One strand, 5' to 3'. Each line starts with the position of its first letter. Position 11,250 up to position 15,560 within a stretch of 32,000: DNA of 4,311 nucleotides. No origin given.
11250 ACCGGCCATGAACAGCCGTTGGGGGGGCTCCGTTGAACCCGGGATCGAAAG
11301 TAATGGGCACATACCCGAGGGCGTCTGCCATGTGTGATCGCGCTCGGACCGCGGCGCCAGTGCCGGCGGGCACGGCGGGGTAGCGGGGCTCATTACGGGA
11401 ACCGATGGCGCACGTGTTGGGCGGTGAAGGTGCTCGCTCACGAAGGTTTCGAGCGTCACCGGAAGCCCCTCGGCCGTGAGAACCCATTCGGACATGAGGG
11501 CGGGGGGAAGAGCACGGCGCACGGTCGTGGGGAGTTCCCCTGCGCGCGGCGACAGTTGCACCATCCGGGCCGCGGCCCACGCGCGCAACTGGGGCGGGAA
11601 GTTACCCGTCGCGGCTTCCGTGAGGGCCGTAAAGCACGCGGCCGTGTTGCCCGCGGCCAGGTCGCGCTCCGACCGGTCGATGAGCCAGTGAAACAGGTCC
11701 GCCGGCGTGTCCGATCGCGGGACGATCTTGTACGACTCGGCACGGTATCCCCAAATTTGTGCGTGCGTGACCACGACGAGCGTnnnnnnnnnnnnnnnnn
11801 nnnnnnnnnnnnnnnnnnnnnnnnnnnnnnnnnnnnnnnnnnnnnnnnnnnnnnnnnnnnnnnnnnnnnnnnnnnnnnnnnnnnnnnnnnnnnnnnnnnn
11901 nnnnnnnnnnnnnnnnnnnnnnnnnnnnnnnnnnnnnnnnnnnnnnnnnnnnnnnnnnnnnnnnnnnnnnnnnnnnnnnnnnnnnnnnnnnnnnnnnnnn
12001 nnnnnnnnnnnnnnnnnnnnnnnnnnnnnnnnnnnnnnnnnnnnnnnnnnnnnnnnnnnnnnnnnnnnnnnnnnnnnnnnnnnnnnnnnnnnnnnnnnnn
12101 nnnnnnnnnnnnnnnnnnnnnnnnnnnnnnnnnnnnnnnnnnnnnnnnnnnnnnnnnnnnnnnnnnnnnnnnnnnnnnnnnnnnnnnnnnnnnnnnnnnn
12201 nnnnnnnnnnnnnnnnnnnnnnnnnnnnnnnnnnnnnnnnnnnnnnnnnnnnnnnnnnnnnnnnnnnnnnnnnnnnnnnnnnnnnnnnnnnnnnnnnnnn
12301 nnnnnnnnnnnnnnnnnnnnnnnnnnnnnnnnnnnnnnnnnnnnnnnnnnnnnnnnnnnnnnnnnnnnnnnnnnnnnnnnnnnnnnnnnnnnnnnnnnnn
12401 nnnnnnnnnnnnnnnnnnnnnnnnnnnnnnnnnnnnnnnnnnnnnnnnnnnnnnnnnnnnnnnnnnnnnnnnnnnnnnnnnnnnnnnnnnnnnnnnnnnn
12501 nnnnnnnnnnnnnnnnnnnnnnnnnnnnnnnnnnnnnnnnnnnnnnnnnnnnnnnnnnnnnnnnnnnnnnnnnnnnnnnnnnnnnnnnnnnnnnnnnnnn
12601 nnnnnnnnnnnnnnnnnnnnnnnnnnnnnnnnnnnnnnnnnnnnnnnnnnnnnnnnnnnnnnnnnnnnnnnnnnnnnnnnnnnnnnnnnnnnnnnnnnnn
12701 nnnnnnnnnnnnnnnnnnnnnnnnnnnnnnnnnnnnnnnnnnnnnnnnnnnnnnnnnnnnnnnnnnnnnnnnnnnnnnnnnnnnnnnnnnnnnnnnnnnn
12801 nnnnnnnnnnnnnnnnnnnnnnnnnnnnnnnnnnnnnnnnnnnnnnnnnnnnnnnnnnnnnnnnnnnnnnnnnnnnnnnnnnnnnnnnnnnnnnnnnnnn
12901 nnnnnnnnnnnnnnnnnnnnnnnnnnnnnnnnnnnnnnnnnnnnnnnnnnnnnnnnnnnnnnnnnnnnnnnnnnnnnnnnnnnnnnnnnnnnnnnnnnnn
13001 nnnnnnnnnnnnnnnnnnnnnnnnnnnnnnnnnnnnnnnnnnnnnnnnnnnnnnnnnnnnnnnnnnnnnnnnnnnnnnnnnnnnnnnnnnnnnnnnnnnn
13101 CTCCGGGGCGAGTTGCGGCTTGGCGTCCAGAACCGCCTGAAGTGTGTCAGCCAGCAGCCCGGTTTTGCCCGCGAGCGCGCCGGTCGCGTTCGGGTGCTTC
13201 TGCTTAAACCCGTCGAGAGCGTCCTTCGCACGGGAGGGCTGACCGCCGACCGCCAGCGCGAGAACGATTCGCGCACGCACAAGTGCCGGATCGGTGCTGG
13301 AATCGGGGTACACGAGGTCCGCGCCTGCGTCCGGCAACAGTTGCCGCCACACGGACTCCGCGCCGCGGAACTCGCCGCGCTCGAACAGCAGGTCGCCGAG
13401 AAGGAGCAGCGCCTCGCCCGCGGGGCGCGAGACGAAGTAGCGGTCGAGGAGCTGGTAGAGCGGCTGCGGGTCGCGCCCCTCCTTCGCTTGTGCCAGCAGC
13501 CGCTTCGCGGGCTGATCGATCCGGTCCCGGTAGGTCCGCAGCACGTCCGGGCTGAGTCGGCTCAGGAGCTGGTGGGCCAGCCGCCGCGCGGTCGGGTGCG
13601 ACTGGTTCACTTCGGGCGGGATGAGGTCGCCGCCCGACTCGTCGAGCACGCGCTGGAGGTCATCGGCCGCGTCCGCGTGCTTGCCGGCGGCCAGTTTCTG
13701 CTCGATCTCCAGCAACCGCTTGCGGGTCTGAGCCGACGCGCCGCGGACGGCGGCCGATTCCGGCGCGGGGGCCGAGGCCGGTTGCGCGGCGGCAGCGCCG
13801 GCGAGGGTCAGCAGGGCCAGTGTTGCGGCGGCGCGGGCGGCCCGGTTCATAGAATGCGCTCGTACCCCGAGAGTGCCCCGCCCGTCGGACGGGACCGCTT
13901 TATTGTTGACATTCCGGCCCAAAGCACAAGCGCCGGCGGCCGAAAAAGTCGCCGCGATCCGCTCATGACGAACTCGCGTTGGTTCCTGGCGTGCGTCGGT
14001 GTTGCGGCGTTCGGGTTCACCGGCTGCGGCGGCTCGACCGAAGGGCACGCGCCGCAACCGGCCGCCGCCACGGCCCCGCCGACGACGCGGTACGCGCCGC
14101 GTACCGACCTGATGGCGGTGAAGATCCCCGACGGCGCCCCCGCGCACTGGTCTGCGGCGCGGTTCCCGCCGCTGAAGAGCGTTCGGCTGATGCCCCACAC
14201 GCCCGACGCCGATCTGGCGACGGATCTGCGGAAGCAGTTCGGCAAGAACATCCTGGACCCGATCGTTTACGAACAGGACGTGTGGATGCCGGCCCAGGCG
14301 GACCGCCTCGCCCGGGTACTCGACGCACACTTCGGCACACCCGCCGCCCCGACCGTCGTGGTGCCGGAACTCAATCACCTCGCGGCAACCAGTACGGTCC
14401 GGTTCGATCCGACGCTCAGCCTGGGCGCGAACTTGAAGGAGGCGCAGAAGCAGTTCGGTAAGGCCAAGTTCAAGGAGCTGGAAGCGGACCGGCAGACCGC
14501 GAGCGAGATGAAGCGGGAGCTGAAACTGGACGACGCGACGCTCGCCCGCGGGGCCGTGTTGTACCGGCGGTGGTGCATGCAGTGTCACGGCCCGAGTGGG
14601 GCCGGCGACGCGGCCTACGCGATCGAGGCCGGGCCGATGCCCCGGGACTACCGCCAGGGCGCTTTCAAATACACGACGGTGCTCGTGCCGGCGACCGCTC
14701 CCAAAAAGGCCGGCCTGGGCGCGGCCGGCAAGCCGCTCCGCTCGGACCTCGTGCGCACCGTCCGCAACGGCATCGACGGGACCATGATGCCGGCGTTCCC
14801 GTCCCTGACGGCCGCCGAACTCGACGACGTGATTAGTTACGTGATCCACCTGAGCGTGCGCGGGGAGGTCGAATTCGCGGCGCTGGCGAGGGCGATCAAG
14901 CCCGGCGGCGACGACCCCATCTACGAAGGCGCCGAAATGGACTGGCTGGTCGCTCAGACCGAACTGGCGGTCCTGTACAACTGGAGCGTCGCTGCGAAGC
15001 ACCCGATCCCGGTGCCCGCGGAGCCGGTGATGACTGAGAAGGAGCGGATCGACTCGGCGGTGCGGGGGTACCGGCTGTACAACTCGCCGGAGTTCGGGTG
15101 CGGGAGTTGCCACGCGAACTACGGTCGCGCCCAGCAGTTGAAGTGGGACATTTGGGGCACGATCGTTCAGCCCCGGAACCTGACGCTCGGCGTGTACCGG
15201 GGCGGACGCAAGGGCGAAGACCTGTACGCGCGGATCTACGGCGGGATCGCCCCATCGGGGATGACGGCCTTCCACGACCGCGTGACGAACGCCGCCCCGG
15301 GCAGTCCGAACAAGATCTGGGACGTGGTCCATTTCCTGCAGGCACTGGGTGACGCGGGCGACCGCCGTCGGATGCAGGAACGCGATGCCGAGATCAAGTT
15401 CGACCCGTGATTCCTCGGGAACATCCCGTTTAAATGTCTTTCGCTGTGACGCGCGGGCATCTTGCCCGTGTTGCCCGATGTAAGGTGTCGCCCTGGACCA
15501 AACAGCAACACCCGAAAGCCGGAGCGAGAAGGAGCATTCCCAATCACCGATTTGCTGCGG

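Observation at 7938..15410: mxa-like gene logic without a methanol dehydrogenase: giant secreted TPR/beta-propeller protein co-operonic with MoxR + DUF58, divergent from a dihaem cytochrome c lipoprotein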

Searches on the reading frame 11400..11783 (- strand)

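Call 75: search_protein_families(library=pfam, proteins=[window:11400-11783:-], max_evalue=5)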
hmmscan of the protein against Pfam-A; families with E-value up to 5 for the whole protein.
window:11400-11783:- (128 aa): 1 family
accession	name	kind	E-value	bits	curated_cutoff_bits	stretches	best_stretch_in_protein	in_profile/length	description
PF12088.13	DUF3565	-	0.12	12.8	25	0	90-106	24-40/58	Protein of unknown function (DUF3565)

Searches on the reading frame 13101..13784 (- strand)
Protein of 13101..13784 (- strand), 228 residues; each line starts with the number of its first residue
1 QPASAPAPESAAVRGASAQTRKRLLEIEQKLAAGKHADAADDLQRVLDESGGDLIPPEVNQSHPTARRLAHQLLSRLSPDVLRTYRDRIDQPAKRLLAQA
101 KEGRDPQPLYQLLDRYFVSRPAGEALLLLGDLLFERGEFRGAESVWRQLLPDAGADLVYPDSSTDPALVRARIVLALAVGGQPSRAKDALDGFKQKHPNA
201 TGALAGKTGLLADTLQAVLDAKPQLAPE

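Call 75: search_protein_families(library=pfam, proteins=[window:13101-13784:-], max_evalue=5)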
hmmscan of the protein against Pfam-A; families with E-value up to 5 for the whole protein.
window:13101-13784:- (228 aa): 8 families
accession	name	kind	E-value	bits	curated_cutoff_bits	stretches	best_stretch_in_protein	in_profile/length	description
PF13174.12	TPR_6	-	4.7e-07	30.5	26.3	2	124-150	1-27/33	Tetratricopeptide repeat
PF13428.12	TPR_14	-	0.00045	21.1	23.5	1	124-151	2-29/44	Tetratricopeptide repeat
PF14559.12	TPR_19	-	0.0028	18.4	25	2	123-154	25-56/68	Tetratricopeptide repeat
PF07719.23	TPR_2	-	0.0038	17.7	27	1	124-150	2-28/34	Tetratricopeptide repeat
PF14357.11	DUF4404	-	0.017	16.2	27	0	20-78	22-79/83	Domain of unknown function (DUF4404)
PF13432.12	TPR_16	-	0.043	14.7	32.7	1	111-150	22-58/65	Tetratricopeptide repeat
PF07721.20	TPR_4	-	0.067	14.3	27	1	124-148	2-26/26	Tetratricopeptide repeat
PF13374.12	TPR_10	-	0.15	12.6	27.5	0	126-149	5-28/42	Tetratricopeptide repeat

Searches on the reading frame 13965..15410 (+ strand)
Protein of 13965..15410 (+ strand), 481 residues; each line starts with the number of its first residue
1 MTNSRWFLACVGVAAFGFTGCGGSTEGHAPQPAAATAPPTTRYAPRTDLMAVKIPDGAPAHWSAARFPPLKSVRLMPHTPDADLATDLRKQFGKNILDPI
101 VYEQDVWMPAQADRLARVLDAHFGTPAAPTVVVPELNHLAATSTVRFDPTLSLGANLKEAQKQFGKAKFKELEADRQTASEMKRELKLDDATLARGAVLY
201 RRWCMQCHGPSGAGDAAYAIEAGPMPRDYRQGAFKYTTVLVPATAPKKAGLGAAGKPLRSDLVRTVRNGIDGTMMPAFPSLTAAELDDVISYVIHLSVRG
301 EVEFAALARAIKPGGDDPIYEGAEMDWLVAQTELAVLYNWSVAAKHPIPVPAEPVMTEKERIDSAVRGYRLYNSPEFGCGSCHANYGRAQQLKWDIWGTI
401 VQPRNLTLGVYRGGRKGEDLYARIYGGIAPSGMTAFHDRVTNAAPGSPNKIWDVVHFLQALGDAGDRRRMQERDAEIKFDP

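Call 8: search_protein_families(library=pfam, proteins=[window:13965-15410:+], max_evalue=0.01)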
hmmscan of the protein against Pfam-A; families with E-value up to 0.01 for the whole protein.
window:13965-15410:+ (481 aa): 2 families
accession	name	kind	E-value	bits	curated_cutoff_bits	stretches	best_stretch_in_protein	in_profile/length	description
PF13442.11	Cytochrome_CBB3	-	3.6e-14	53.3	27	1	192-293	2-68/68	Cytochrome C oxidase, cbb3-type, subunit III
PF00034.26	Cytochrom_C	-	8.2e-12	46.7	21.3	1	194-296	2-89/90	Cytochrome c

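Call 9: search_protein_families(library=ncbifam, proteins=[window:13965-15410:+], max_evalue=0.01)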
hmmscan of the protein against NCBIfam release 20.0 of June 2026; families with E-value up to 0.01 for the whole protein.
window:13965-15410:+ (481 aa): 6 families
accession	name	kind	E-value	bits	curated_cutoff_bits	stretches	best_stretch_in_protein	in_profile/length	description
TIGR00782.1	ccoP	equivalog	8.7e-10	38.4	179.95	1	155-218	72-132/285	cytochrome-c oxidase, cbb3-type subunit III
NF011054.0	PRK14486.1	equivalog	2.7e-08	33.7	447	1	164-292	186-286/294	putative bifunctional cbb3-type cytochrome c oxidase subunit II/cytochrome c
NF050122.1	bc1_QcrC_actin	exception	0.00013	21.4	200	1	156-216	94-159/253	cytochrome bc1 complex diheme cytochrome c subunit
NF040606.1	CytoC_perox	subfamily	0.0029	16.8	150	0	187-220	292-325/524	di-heme-cytochrome C peroxidase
NF033864.1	cytochrome579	equivalog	0.0061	16.3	280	0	178-236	34-94/179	cytochrome 579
NF041895.1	choice_anch_V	domain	0.0073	16.4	42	0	202-255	25-75/150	choice-of-anchor V domain-containing protein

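Call 22: search_solved_structures(query=window:13965-15407:+, max_evalue=1)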
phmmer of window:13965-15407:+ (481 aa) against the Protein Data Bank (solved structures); distinct sequences matched with E-value up to 1: 18.
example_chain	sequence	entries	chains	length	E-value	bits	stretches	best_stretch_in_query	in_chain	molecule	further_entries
6h5l_B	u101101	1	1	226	9.5e-12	47.9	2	195-284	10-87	Conserved hypothetical cytochrome protein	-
9g83_v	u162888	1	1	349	0.00037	22.9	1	180-217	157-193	Cbb3-type cytochrome c oxidase subunit CcoP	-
6xkw_p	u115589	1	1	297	0.0029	19.9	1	175-218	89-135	Cbb3-type cytochrome c oxidase subunit CcoP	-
9vr0_A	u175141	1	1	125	0.028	16.7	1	186-228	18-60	Cytochrome c552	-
7o9u_A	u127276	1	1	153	0.044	16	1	186-228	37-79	Cytochrome c552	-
6xkx_p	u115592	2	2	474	0.065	15.4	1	184-218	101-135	Cbb3-type cytochrome c oxidase subunit CcoP,Cytochrome c-type cyt cy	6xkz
3mk7_C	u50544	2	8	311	0.074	15.3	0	182-232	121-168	Cytochrome c oxidase, cbb3-type, subunit P | Cbb3-type cytochrome c oxidase subunit CcoP1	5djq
6lod_E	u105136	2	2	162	0.096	14.9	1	186-229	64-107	Cytochrome c domain-containing protein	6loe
8k9e_E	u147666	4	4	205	0.15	14.2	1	192-233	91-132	Cytochrome c domain-containing protein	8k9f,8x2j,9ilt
7y7a_G7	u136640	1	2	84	0.28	13.3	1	238-300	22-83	Cytochrome c6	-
7q21_C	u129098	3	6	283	0.39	12.9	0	187-224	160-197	Cytochrome bc1 complex cytochrome c subunit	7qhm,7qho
8snh_G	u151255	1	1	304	0.42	12.8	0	191-219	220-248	Cbb3-type cytochrome c oxidase subunit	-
7y5e_GN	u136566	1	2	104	0.51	12.5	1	238-300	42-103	Cytochrome c6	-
9krc_A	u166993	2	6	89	0.7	12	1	239-300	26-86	Cytochrome c6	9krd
6yqx_A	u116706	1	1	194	0.83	11.8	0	298-334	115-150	de novo designed TIM barrel DeNovoTIM13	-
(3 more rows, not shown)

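Call 42: find_homologous_proteins(query=window:13965-15407:+)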
Query window:13965-15407:+ (481 aa): 675 proteins with E <= 0.001 among 8000 candidates; the best 120 are listed.
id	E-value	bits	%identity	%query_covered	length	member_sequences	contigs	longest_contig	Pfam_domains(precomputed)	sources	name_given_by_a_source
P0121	0.0e+0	1114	100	100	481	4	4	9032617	PF13442.12,PF00034.27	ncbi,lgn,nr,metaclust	ncbi:Cytochrome c [Gemmata obscuriglobus]|nr:cytochrome c [Gemmata obscuriglobus] QEG28407.1 Cytochr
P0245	8.6e-258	874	78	99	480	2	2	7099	PF13442.12,PF00034.27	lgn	-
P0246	9.9e-256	867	77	100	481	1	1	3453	PF13442.12,PF00034.27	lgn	-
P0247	1.9e-255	867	78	100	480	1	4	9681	PF13442.12,PF00034.27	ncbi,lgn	ncbi:MAG TPA: cytochrome c [Gemmata sp.]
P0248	3.6e-231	786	72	96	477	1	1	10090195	PF13442.12,PF00034.27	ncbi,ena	-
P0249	8.8e-228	775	70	99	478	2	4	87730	PF13442.12,PF00034.27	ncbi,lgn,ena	-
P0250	3.2e-227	773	70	100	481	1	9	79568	PF13442.12,PF00034.27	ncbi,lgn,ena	-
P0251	2.6e-226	770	71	94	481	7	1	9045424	PF13442.12,PF00034.27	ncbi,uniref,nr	ncbi:c-type cytochrome [Gemmata sp. SH-PL17]|uniref:c-type cytochrome n=1 Tax=Gemmata sp. SH-PL17 Ta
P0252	6.8e-218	743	67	100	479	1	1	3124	PF13442.12,PF00034.27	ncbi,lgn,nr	ncbi:MAG: cytochrome c [Planctomycetes bacterium]|nr:cytochrome c [Planctomycetota bacterium]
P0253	5.0e-215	733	67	100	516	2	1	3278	PF13442.12,PF00034.27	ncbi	-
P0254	2.0e-214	731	65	100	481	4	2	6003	PF13442.12,PF00034.27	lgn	-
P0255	1.2e-213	729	68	99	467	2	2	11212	PF13442.12,PF00034.27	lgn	-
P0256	1.9e-213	728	67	96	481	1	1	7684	PF13442.12,PF00034.27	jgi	jgi:mono/diheme cytochrome c family protein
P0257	6.4e-212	723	65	100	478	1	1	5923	PF13442.12,PF00034.27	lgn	-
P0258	1.8e-211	721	65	100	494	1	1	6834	PF13442.12,PF00034.27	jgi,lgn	jgi:mono/diheme cytochrome c family protein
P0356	4.4e-136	473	48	96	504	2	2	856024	PF13442.12,PF00034.27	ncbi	-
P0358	3.7e-135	470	49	97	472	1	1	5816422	PF13442.12,PF00034.27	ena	-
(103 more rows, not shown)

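Call 43: find_encoding_contigs(protein=P0358, flank=9000, max_places=1)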
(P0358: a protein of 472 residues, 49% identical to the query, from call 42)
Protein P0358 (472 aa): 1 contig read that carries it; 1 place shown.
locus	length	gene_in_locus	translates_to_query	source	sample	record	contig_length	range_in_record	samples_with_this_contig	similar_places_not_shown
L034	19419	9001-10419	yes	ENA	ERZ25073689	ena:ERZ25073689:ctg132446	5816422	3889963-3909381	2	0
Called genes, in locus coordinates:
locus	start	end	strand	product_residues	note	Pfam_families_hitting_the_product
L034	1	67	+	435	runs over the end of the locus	PF01266:DAO (faint), PF07992:Pyr_redox_2, PF13450:NAD_binding_8 (faint), PF13454:NAD_binding_9 (faint), PF13738:Pyr_redox_3 (faint), PF00070:Pyr_redox, PF22366:NDH2_C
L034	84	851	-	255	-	PF06439:3keto-disac_hyd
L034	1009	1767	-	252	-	PF06439:3keto-disac_hyd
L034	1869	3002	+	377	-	PF10282:Lactonase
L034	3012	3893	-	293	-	PF01882:DUF58, PF13519:VWA_2 (weak)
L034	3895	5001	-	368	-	PF00493:MCM (weak), PF20030:bpMoxR, PF00004:AAA (faint), PF07726:AAA_3, PF07728:AAA_5, PF17863:AAA_lid_2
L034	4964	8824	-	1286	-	PF01011:PQQ (faint), PF13360:PQQ_2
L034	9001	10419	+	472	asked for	PF00034:Cytochrom_C (weak), PF13442:Cytochrome_CBB3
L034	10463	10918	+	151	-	PF00582:Usp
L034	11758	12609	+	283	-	PF00733:Asn_synthase (weak), PF02540:NAD_synthase (weak)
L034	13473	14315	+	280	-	-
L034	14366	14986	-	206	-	-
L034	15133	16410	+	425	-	PF00083:Sugar_tr, PF07690:MFS_1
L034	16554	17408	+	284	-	PF01026:TatD_DNase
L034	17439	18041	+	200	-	PF05685:Uma2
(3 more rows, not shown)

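Call 44: find_encoding_contigs(protein=P0356, flank=9000, max_places=1)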
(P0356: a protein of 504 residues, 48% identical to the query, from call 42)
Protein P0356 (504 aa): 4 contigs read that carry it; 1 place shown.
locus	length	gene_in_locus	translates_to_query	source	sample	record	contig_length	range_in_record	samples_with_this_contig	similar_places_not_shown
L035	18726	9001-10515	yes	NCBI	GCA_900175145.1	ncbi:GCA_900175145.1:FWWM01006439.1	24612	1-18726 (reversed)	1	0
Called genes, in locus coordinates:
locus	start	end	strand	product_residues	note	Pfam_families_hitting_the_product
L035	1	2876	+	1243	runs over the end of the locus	PF00246:Peptidase_M14, PF07676:PD40 (faint), PF00930:DPPIV_N, PF26549:Tricorn_N, PF02129:Peptidase_S15, PF00326:Peptidase_S9, PF01738:DLH (faint), PF12146:Hydrolase_4 (faint)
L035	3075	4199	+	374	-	PF10282:Lactonase, PF07433:DUF1513 (weak)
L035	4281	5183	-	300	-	PF01882:DUF58, PF13519:VWA_2 (weak)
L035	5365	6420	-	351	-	PF20030:bpMoxR, PF07726:AAA_3, PF07728:AAA_5, PF17863:AAA_lid_2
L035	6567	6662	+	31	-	-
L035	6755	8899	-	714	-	PF13360:PQQ_2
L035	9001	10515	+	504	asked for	PF00034:Cytochrom_C (weak), PF13442:Cytochrome_CBB3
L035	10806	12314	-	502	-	PF07498:Rho_N (weak), PF07497:Rho_RNA_bind, PF00006:ATP-synt_ab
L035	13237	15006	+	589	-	PF13372:Alginate_exp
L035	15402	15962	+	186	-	-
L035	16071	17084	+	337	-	PF01087:GalP_UDP_transf, PF16268:DUF4921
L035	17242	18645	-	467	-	PF01546:Peptidase_M20, PF07687:M20_dimer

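Call 64: search_protein_families(library=padloc, proteins=[window:13965-15410:+], max_evalue=0.001)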
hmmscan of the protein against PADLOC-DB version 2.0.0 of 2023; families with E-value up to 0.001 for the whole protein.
window:13965-15410:+ (481 aa): 0 families

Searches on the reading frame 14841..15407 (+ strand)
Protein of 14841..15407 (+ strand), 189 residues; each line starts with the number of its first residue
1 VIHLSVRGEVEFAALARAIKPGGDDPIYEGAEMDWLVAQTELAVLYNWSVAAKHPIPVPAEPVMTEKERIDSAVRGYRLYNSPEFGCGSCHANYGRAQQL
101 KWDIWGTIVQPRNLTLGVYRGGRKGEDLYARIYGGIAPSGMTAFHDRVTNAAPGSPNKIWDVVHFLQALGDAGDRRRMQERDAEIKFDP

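Call 75: search_protein_families(library=pfam, proteins=[window:14841-15407:+], max_evalue=5)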
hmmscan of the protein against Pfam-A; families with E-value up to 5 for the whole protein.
window:14841-15407:+ (189 aa): 2 families
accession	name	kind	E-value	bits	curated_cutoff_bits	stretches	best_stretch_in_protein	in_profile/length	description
PF13442.11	Cytochrome_CBB3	-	0.044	14.6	27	1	74-148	4-56/68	Cytochrome C oxidase, cbb3-type, subunit III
PF00034.26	Cytochrom_C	-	0.17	13.7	21.3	1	74-169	2-89/90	Cytochrome c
